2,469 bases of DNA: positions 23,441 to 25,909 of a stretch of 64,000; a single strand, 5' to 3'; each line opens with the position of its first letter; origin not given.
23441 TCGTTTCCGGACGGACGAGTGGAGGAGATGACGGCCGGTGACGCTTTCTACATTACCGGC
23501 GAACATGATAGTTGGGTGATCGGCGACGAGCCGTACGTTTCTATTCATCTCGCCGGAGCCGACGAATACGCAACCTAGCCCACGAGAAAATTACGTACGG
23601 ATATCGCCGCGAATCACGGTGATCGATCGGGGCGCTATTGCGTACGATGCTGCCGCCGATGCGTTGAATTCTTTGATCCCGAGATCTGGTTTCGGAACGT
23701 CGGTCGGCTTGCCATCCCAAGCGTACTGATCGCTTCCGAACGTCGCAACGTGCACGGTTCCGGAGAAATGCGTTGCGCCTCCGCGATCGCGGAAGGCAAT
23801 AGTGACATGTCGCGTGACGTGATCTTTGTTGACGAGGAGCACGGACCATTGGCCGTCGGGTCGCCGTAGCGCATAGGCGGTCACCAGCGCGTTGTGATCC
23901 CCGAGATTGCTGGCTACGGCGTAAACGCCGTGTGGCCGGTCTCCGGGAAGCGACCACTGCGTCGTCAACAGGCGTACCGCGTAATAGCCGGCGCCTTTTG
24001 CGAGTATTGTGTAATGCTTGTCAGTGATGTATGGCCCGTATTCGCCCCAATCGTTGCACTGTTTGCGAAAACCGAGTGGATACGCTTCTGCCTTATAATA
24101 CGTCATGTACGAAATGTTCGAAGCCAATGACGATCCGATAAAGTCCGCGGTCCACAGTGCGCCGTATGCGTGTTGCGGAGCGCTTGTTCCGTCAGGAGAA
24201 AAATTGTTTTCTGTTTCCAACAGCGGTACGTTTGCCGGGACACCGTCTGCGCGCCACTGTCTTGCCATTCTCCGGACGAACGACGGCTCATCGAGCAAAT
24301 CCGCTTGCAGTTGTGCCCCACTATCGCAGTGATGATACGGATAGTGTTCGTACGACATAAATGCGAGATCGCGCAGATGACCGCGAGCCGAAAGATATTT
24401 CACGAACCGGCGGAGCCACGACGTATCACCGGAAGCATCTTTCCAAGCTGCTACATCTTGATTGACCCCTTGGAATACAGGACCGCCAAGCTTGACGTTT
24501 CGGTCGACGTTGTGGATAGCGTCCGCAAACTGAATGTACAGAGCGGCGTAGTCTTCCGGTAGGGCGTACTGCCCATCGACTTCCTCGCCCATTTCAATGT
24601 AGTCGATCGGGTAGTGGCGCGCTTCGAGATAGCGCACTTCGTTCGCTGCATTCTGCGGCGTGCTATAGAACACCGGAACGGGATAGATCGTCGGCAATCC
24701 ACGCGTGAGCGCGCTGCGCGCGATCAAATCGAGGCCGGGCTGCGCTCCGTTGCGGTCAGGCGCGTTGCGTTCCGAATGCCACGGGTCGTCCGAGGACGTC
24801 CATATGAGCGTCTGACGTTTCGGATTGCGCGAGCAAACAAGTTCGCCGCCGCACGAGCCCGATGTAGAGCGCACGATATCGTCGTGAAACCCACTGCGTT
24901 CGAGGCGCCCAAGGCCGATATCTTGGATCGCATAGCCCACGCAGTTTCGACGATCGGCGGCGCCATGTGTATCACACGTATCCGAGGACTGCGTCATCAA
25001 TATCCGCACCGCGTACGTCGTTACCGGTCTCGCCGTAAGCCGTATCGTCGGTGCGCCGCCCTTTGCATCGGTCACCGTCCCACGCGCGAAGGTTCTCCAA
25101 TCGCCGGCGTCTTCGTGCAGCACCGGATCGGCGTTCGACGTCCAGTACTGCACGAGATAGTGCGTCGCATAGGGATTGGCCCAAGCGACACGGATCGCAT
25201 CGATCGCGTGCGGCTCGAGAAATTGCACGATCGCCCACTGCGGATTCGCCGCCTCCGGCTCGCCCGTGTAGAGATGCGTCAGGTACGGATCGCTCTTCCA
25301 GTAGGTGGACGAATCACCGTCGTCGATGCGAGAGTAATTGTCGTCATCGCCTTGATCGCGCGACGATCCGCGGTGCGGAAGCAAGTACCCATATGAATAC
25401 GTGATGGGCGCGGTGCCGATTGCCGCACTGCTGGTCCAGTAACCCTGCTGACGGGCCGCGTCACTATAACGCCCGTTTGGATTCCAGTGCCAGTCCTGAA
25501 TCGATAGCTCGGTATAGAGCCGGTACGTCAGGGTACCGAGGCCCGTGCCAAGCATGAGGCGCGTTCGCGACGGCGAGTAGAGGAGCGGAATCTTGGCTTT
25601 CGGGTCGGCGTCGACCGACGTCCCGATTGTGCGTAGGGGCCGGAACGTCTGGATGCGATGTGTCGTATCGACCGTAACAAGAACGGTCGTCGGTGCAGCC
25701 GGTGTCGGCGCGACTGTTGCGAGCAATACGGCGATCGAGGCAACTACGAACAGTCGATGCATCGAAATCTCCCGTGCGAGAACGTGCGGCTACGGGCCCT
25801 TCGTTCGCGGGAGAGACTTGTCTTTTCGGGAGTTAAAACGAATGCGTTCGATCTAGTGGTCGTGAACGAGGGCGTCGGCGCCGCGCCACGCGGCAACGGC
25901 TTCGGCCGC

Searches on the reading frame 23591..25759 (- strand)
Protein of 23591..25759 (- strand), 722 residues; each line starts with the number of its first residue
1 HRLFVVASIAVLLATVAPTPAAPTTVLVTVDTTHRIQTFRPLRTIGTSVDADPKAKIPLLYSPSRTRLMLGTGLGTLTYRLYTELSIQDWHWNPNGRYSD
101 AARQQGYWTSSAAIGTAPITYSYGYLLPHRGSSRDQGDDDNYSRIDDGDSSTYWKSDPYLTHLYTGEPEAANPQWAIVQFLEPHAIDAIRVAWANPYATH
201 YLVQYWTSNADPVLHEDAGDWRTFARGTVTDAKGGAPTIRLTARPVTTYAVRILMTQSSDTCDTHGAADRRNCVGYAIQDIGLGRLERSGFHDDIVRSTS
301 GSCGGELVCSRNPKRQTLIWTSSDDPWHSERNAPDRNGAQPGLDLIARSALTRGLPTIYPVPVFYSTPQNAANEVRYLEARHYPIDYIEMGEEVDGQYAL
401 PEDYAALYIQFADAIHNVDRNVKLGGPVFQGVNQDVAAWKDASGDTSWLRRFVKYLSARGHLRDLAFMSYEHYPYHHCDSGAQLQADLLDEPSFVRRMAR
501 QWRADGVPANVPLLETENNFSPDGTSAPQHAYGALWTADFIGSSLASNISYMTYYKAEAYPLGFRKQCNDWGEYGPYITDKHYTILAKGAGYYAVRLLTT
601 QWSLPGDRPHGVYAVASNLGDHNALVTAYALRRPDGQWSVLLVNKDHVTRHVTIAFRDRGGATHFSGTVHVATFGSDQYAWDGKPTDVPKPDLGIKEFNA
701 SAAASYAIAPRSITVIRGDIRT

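Call 69: search_protein_families(library=pfam, proteins=[window:23591-25759:-], max_evalue=0.0001)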
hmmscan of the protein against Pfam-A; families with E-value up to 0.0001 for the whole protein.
window:23591-25759:- (722 aa): 2 families
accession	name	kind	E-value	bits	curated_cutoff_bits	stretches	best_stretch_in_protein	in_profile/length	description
PF00754.31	F5_F8_type_C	-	7.6e-08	33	28.2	1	133-259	6-116/127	F5/8 type C domain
PF22633.2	F5_F8_type_C_2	-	1.1e-07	32.7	27.8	1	147-253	4-91/91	NedA-like, galactose-binding domain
